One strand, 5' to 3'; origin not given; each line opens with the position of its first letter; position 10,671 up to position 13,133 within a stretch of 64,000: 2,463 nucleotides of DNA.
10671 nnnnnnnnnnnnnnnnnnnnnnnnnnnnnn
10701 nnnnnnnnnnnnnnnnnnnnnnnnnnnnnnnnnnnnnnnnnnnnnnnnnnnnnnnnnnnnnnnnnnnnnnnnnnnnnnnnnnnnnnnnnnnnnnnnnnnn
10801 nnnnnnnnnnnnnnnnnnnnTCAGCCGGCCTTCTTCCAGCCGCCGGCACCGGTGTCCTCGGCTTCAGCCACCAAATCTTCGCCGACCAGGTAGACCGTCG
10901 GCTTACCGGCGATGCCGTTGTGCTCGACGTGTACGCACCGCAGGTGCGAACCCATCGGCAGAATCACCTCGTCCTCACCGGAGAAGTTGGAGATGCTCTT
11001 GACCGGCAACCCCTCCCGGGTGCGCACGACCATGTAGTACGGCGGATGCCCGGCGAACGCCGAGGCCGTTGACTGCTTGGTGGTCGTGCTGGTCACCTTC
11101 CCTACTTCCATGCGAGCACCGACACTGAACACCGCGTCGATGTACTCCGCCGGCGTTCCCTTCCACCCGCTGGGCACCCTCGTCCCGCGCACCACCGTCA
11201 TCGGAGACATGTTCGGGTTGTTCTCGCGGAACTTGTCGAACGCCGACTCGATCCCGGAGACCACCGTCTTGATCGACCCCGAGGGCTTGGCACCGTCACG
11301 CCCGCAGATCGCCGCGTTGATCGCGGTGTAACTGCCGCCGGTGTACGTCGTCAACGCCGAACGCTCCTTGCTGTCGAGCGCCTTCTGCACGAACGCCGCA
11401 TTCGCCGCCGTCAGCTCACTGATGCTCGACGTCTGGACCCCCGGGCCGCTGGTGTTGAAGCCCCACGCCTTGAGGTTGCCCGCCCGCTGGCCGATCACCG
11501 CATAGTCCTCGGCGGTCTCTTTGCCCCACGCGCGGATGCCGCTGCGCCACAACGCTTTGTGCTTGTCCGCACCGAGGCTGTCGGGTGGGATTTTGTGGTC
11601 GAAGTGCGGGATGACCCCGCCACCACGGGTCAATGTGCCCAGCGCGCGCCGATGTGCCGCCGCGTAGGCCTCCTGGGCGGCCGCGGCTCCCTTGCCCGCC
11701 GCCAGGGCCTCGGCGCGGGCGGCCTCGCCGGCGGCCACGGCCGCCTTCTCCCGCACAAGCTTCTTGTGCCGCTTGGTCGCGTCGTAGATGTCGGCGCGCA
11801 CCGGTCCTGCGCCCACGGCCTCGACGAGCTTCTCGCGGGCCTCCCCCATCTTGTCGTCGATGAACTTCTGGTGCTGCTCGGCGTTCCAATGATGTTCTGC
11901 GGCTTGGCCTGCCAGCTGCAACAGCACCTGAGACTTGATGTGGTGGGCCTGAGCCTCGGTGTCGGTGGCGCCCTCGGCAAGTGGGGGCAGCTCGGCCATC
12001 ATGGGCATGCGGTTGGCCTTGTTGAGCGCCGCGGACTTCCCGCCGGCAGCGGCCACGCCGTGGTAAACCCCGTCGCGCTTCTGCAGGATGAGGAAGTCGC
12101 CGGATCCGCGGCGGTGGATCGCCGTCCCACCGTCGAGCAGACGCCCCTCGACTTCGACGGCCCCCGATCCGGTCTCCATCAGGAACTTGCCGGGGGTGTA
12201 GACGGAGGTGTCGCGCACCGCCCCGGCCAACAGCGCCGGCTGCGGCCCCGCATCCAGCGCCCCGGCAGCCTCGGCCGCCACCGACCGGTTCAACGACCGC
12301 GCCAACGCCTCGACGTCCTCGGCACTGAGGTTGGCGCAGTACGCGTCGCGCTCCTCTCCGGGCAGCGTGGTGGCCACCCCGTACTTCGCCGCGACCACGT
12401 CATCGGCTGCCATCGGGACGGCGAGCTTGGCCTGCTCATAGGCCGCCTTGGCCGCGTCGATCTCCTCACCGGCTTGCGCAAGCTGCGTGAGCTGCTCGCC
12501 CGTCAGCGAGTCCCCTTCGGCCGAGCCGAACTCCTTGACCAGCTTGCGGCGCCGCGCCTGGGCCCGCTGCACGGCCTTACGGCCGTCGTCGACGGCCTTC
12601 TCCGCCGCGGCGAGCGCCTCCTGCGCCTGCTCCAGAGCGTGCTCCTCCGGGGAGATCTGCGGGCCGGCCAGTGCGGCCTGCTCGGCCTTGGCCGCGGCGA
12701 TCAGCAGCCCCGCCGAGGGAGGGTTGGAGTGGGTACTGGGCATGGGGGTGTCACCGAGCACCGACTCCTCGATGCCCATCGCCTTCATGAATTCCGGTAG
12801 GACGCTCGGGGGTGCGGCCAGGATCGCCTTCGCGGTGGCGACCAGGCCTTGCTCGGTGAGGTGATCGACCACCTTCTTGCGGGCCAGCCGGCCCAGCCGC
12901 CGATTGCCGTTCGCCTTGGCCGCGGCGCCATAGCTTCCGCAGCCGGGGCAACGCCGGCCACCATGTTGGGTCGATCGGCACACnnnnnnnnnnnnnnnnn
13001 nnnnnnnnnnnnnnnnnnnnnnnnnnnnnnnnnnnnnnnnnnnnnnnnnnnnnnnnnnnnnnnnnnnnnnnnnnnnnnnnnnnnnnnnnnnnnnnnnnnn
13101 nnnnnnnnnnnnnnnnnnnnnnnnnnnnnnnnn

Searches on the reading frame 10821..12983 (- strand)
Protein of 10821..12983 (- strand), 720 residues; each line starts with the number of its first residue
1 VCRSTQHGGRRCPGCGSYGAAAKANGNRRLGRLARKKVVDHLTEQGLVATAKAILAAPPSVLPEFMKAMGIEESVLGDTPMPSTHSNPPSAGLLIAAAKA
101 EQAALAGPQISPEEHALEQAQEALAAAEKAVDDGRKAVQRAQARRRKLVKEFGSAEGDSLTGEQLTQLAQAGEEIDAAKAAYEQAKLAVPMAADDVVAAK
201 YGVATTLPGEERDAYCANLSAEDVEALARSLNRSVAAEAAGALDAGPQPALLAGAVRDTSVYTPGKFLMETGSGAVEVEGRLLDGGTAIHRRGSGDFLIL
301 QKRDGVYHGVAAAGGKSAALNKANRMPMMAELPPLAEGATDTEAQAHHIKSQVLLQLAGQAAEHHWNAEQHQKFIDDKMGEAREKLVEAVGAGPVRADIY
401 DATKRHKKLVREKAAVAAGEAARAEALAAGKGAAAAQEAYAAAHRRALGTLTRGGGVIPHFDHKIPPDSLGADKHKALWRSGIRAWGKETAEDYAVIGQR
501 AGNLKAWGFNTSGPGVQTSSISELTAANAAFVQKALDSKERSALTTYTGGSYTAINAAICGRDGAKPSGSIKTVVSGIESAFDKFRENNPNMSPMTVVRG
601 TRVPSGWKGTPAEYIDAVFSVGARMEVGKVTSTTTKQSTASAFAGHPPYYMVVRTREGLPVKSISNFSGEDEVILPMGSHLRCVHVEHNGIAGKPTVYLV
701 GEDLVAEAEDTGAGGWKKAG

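Call 3: search_protein_families(library=pfam, proteins=[window:10821-12983:-], max_evalue=0.1)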
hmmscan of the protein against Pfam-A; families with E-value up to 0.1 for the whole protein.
window:10821-12983:- (720 aa): 2 families
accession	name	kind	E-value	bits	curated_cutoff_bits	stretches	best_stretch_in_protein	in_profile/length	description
PF03496.20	ADPrib_exo_Tox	-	2.2e-10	40.6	23.4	1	528-687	8-177/196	ADP-ribosyltransferase exoenzyme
PF01129.24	ART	-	2.8e-05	24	22.3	1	534-682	59-199/222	NAD:arginine ADP-ribosyltransferase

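Call 6: search_protein_families(library=ncbifam, proteins=[window:10821-12983:-], max_evalue=0.1)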
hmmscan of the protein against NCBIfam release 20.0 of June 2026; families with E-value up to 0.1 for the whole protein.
window:10821-12983:- (720 aa): 0 families

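Call 14: find_homologous_proteins(query=window:10821-12983:-, max_evalue=0.00001)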
Query window:10821-12983:- (720 aa): 82 proteins with E <= 0.00001 among 8000 candidates.
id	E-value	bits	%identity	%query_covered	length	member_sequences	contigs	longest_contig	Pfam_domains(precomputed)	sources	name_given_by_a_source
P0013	0.0e+0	1573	100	100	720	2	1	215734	PF03496.21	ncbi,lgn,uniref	ncbi:ADP-ribosyltransferase (plasmid) [Mycobacterium avium subsp. hominissuis]|uniref:ADP-ribosyltra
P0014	0.0e+0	1517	96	100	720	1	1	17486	PF03496.21,PF01129.25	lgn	-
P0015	0.0e+0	1498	95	100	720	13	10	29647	PF03496.21,PF01129.25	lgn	-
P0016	0.0e+0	1489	94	100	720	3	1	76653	PF03496.21,PF01129.25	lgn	-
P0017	0.0e+0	1478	93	100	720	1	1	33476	PF03496.21,PF01129.25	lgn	-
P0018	0.0e+0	1461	92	100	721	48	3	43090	PF03496.21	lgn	-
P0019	0.0e+0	1460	92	100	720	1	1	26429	PF03496.21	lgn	-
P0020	0.0e+0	1392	88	100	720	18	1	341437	PF03496.21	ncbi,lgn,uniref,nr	ncbi:hypothetical protein EXE63_00670 (plasmid) [Mycolicibacterium frederiksbergense]|uniref:ADP rib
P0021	0.0e+0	1380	87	100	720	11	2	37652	PF03496.21,PF01129.25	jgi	jgi:ADP-ribosyltransferase exoenzyme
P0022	0.0e+0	1366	87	100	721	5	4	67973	PF03496.21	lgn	-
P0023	0.0e+0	1354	86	100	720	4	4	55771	PF03496.21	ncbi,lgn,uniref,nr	ncbi:ADP-ribosyltransferase exoenzyme [Mycobacterium marinum]|uniref:ADP-ribosyltransferase n=1 Tax=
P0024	0.0e+0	1336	85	100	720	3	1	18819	PF03496.21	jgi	jgi:hypothetical protein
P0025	0.0e+0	1318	87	95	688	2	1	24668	PF03496.21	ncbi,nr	ncbi:ADP-ribosyltransferase [Mycobacterium simiae]|nr:ADP-ribosyltransferase [Mycobacterium simiae]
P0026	0.0e+0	1294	82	100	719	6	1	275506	PF03496.21,PF01129.25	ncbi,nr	ncbi:hypothetical protein MycrhDRAFT_5605 [Mycolicibacterium rhodesiae JS60]|nr:hypothetical protein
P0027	0.0e+0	1140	73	100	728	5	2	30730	PF03496.21,PF01129.25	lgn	-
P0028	0.0e+0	1134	73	100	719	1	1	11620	PF03496.21,PF01129.25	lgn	-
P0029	0.0e+0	1110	71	100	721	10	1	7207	PF03496.21,PF01129.25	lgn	-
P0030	0.0e+0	1091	70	100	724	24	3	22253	PF03496.21,PF01129.25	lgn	-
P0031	0.0e+0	1063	68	100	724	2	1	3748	PF03496.21,PF01129.25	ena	-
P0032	0.0e+0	1063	69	98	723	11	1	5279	PF03496.21,PF01129.25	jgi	jgi:hypothetical protein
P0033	0.0e+0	1024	67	100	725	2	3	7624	PF03496.21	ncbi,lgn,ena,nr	ncbi:MAG: ADP-ribosyltransferase domain-containing protein [Actinomycetota bacterium]|nr:ADP-ribosyl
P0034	9.0e-267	905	63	98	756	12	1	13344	PF03496.21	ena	-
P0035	1.3e-266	904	62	99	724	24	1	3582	PF03496.21,PF01129.25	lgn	-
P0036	1.4e-266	904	61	100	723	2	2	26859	PF03496.21,PF01129.25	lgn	-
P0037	1.3e-265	901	63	98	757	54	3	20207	PF03496.21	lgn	-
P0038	7.6e-265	899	62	99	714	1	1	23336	PF03496.21,PF01129.25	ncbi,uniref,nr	ncbi:ADP-ribosyltransferase [Prescottella agglutinans]|uniref:ADP ribosyltransferase domain-containi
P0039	8.3e-264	895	62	99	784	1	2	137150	PF03496.21,PF01129.25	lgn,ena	-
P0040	9.0e-264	895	62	98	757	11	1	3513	PF03496.21,PF01129.25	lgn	-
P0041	1.4e-263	894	60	100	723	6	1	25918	PF03496.21,PF01129.25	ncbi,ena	-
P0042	1.7e-263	894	61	98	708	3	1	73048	PF03496.21,PF01129.25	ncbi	-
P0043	1.9e-261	887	61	99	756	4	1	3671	PF03496.21,PF01129.25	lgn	-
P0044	3.9e-261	886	61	98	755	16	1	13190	PF03496.21,PF01129.25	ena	-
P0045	1.6e-259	881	61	100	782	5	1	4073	PF03496.21,PF01129.25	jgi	jgi:hypothetical protein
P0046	2.0e-259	881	60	98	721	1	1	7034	PF03496.21,PF01129.25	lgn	-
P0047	5.3e-259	879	61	98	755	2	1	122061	PF03496.21,PF01129.25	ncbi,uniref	ncbi:ADP-ribosyltransferase [Prescottella equi]|uniref:ADP-ribosyltransferase n=1 Tax=Rhodococcus ho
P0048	8.7e-259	879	62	99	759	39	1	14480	PF03496.21,PF01129.25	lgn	-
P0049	1.2e-258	878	62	98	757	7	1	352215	PF03496.21,PF01129.25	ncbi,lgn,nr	ncbi:ADP-ribosyltransferase exoenzyme [Rhodococcus sp. SMB37]|nr:ADP-ribosyltransferase exoenzyme [R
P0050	2.8e-258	877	61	99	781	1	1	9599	PF03496.21,PF01129.25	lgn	-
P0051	1.1e-257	875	61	98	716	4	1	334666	PF03496.21,PF01129.25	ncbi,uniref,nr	ncbi:ADP-ribosyltransferase [Rhodococcus opacus]|uniref:ADP-ribosyltransferase n=1 Tax=Rhodococcus o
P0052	4.1e-257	873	60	100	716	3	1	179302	PF03496.21,PF01129.25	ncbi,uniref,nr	ncbi:ADP-ribosyltransferase [Rhodococcus jostii]|uniref:ADP-ribosyltransferase n=1 Tax=Rhodococcus j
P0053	4.4e-257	873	60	100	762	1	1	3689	PF03496.21,PF01129.25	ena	-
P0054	6.4e-257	872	61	98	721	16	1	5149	PF03496.21,PF01129.25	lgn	-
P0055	3.5e-256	870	61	99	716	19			PF03496.21,PF01129.25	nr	nr:ADP-ribosyltransferase [Rhodococcus opacus]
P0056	1.3e-255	868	60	98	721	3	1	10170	PF03496.21,PF01129.25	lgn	-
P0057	2.0e-253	861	61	98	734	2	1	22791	PF03496.21,PF01129.25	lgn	-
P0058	2.7e-253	860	62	96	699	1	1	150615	PF03496.21,PF01129.25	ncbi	ncbi:ADP-ribosyltransferase [Rhodococcus sp. NPDC003383]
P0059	2.9e-252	857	59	100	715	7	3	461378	PF03496.21,PF01129.25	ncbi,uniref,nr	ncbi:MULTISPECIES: ADP-ribosyltransferase [Rhodococcus]|uniref:ADP-ribosyltransferase n=1 Tax=Rhodoc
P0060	2.4e-251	854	60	99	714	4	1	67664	PF03496.21,PF01129.25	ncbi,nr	ncbi:MAG: hypothetical protein H5T78_02365 [Nocardia sp.]|nr:hypothetical protein [Nocardia sp.]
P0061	7.2e-250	849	59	98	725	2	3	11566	PF03496.21,PF01129.25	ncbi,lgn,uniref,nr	ncbi:ADP-ribosyltransferase [Rhodococcoides fascians]|uniref:ADP-ribosyltransferase n=1 Tax=Rhodococ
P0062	1.0e-249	849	59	98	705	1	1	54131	PF03496.21,PF01129.25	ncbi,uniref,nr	ncbi:ADP-ribosyltransferase [Aldersonia sp. NBC_00410]|uniref:ADP-ribosyltransferase n=1 Tax=Alderso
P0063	1.3e-247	842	59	99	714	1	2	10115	PF03496.21,PF01129.25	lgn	-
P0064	6.7e-244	829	58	98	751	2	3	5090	PF03496.21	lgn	-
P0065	3.1e-238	811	61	92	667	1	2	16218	PF03496.21,PF01129.25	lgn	-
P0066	8.3e-238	809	55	98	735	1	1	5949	PF03496.21,PF01129.25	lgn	-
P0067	2.3e-237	808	58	96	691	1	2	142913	PF03496.21,PF01129.25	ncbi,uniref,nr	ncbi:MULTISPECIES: ADP-ribosyltransferase domain-containing protein [unclassified Nocardia]|uniref:A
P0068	4.5e-231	787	59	93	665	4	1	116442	PF03496.21,PF01129.25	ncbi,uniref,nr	ncbi:ADP-ribosyltransferase [Rhodococcus sp. IEGM 1307]|uniref:ADP-ribosyltransferase n=1 Tax=Rhodoc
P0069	1.1e-230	786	59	91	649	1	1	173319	PF03496.21,PF01129.25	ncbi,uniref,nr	ncbi:ADP-ribosyltransferase [Rhodococcus sp. USK13]|uniref:ADP-ribosyltransferase n=1 Tax=Rhodococcu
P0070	1.2e-230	786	54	99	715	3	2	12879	PF03496.21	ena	-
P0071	5.4e-230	783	59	93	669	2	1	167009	PF03496.21,PF01129.25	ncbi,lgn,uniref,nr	ncbi:hypothetical protein JWS13_05190 (plasmid) [Rhodococcus pseudokoreensis]|uniref:ADP ribosyltran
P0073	1.3e-228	779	59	92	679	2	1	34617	PF03496.21,PF01129.25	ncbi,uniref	ncbi:ADP-ribosyltransferase domain-containing protein [Nocardia pseudovaccinii]|uniref:ADP-ribosyltr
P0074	2.6e-228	778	57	96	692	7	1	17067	PF03496.21,PF01129.25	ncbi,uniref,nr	ncbi:ADP-ribosyltransferase domain-containing protein [Nocardia farcinica]|uniref:ADP-ribosyltransfe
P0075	3.6e-224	764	58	93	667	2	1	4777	PF03496.21,PF01129.25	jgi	-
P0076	2.5e-222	758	55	96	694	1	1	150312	PF03496.21,PF01129.25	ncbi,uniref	ncbi:ADP-ribosyltransferase [Nocardia tengchongensis]|uniref:ADP-ribosyltransferase n=1 Tax=Nocardia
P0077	7.1e-220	750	57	92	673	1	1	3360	PF03496.21,PF01129.25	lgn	-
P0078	5.7e-215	734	51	99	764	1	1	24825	PF03496.21,PF01129.25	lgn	-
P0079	1.2e-214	733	55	93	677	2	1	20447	PF03496.21,PF01129.25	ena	-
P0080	2.4e-200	685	52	98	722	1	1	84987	PF03496.21,PF01129.25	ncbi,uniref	ncbi:ADP-ribosyltransferase [Nocardia sp. NPDC051030]|uniref:ADP-ribosyltransferase n=1 Tax=Nocardia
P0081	3.8e-199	682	52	99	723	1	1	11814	PF03496.21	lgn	-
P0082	4.4e-169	582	46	99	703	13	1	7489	PF03496.21,PF01129.25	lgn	-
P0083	7.3e-158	545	47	93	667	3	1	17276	PF03496.21,PF01129.25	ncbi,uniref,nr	ncbi:ADP-ribosyltransferase [Prescottella subtropica]|uniref:ADP-ribosyltransferase n=1 Tax=Prescott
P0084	1.1e-147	511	47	85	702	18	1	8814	PF03496.21,PF01129.25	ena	-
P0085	5.0e-145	503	46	85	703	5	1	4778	PF03496.21,PF01129.25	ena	-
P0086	5.4e-145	503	46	85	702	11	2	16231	PF03496.21,PF01129.25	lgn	-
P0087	5.4e-145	503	45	92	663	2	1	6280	PF03496.21,PF01129.25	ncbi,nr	ncbi:MAG: ADP-ribosyltransferase domain-containing protein [Tomitella sp.]|nr:ADP-ribosyltransferase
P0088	2.1e-144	501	45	85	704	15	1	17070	PF03496.21,PF01129.25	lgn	-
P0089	2.6e-140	487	45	85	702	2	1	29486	PF03496.21,PF01129.25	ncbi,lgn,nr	ncbi:MAG: hypothetical protein DI630_16525 [Gordonia sp. (in: high G+C Gram-positive bacteria)]|nr:M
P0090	1.3e-138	481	44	85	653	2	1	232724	PF03496.21,PF01129.25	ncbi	ncbi:ADP-ribosyltransferase domain-containing protein [Dietzia sp. 179-F 9C3 NHS]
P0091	1.6e-135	471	54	65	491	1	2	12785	-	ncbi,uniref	ncbi:hypothetical protein [Rhodococcus jostii]|uniref:hypothetical protein n=1 Tax=Rhodococcus josti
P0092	8.5e-126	439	54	62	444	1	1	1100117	-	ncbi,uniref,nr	ncbi:hypothetical protein [Rhodococcus opacus]|uniref:hypothetical protein n=1 Tax=Rhodococcus opacu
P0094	4.9e-58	215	38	57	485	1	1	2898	-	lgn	-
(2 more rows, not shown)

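Call 33: predict_structure(alignment_id=A1)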
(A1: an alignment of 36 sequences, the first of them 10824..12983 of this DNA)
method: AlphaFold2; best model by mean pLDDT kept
length: 720 residues; sequences in the alignment: 36
mean_pLDDT: 86.4   pTM: 0.69
mean pLDDT of the five models: 86.4, 85.4, 83.6, 83.6, 82.5
residues with pLDDT >= 90: 339; 70-90: 322; 50-70: 50; < 50: 9
segments of 3 or more residues with pLDDT < 50: 713-720
pLDDT, mean of each block of 10 residues (from residue 1): 55 62 81 92 90 89 91 88 76 89 70 90 96 95 91 67 87 94 95 95 91 94 93 92 89 86 92 76 93 83 88 89 92 85 89 90 89 92 89 88 90 92 94 90 84 82 88 88 91 89 89 84 89 88 82 81 67 87 89 92 83 91 93 89 82 94 76 91 93 92 90 39
secondary structure, 60 per line:
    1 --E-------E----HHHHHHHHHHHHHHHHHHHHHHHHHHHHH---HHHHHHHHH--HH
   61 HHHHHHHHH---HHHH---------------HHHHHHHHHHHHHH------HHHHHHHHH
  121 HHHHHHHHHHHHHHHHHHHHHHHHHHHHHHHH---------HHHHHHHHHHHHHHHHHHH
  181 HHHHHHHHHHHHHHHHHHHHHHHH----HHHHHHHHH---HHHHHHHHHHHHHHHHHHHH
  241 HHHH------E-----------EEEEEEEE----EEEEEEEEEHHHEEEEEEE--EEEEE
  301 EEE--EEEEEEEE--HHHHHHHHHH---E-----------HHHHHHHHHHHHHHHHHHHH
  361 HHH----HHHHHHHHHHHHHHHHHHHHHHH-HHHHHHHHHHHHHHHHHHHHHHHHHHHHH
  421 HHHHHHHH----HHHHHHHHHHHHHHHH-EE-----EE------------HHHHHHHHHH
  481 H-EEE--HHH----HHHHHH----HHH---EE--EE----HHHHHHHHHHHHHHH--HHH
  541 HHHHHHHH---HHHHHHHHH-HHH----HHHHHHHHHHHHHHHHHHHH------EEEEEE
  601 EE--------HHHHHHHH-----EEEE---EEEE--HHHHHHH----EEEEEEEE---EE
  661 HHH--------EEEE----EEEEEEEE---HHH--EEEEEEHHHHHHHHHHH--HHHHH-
elements in order (helices of 4 or more, strands of 3 or more residues): H16-44 H48-56 H59-69 H73-76 H92-105 H112-152 H162-204 H209-217 H221-244 E263-270 E275-283 E287-293 E296-303 E306-313 H316-325 H341-363 H368-390 H392-428 H433-448 H471-481 E483-485 H495-500 H521-535 H538-548 H552-560 H569-588 E595-602 H611-618 E624-627 E631-634 H637-643 E648-655 E672-675 E680-687 E696-701 H702-712 H715-719

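Call 36: fold_search(model_id=the predicted structure, library=pdb)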
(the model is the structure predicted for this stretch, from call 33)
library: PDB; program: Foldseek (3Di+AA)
matches with E <= 10: 204; with E <= 0.001: 82
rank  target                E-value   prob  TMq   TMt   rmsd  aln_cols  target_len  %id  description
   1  6gnk_C                1.5e-06  1.00  0.19  0.63   7.0       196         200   20  Exoenzyme S from Pseudomonas aeruginosa in complex with human 14-3-3 protein beta, trimeric crystal form bound to Carb (released 2018-09-26)
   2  6gnj_C                4.7e-06  1.00  0.18  0.56   6.8       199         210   20  Exoenzyme S from Pseudomonas aeruginosa in complex with human 14-3-3 protein beta, trimeric crystal form in complex wi (released 2018-09-26)
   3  5urp                  7.9e-06  1.00  0.21  0.66   4.2       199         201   17  Plx2a, an ADP-ribosyltransferase toxin from Paenibacillus larvae (released 2017-12-20)
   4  2c89_B                1.5e-05  1.00  0.21  0.63   5.2       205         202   20  Structure of the wild-type C3bot1 Exoenzyme (Free state, crystal form I) (released 2007-02-27)
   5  3bw8_A                1.8e-05  1.00  0.21  0.66   4.1       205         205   21  Crystal structure of the Clostridium limosum C3 exoenzyme (released 2008-04-01)
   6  1r45_C                2.0e-05  1.00  0.21  0.67   4.7       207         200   17  ADP-ribosyltransferase C3bot2 from Clostridium botulinum, triclinic form (released 2004-11-16)
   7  2c8b                  2.0e-05  1.00  0.20  0.63   5.3       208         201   20  Structure of the ARTT motif Q212A mutant C3bot1 Exoenzyme (Free state, crystal form II) (released 2007-02-27)
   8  6gn8_C                2.0e-05  1.00  0.20  0.60   8.3       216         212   18  Exoenzyme S from Pseudomonas aeruginosa in complex with human 14-3-3 protein beta, trimeric crystal form (released 2018-09-26)
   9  9mdj_Z                2.0e-05  1.00  0.19  0.32   5.6       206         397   18  Clostridioides difficile Transferase B Component Dimer in Complex with the A Component (released 2025-07-16)
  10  2c8e_E                2.1e-05  1.00  0.20  0.62   5.3       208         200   20  Structure of the ARTT motif E214N mutant C3bot1 Exoenzyme (Free state, crystal form III) (released 2007-02-27)
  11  2c89_D                2.1e-05  1.00  0.20  0.62   5.4       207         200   21  Structure of the wild-type C3bot1 Exoenzyme (Free state, crystal form I) (released 2007-02-27)
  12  2wn8                  3.9e-05  1.00  0.20  0.36   3.8       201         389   20  Structural Basis for Substrate Recognition in the Enzymatic Component of ADP-ribosyltransferase Toxin CDTa from Clostrid (released 2009-08-18)
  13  1qs2                  4.1e-05  1.00  0.20  0.35   4.2       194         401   18  CRYSTAL STRUCTURE OF VIP2 WITH NAD (released 1999-12-29)
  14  6x6x_B                4.1e-05  1.00  0.21  0.34   4.2       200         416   21  Crystal structure of enzymatic binary toxin component from Clostridium difficile in complex with (released 2021-07-28)
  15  1gzf_D                4.1e-05  1.00  0.21  0.63   5.7       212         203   21  Structure of the Clostridium botulinum C3 exoenzyme (wild-type) in complex with NAD (released 2002-08-29)
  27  8za7_B                6.1e-05  1.00  0.20  0.69   3.7       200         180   20  ART-ARH type toxin effector-immunity protein pair of Listeria monocytogenes (released 2025-04-30)
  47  6drh_F                1.2e-04  1.00  0.19  0.68   5.3       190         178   19  ADP-ribosyltransferase toxin/immunity pair (released 2018-10-31)
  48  6drh_B                1.2e-04  1.00  0.19  0.66   5.3       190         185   19  ADP-ribosyltransferase toxin/immunity pair (released 2018-10-31)
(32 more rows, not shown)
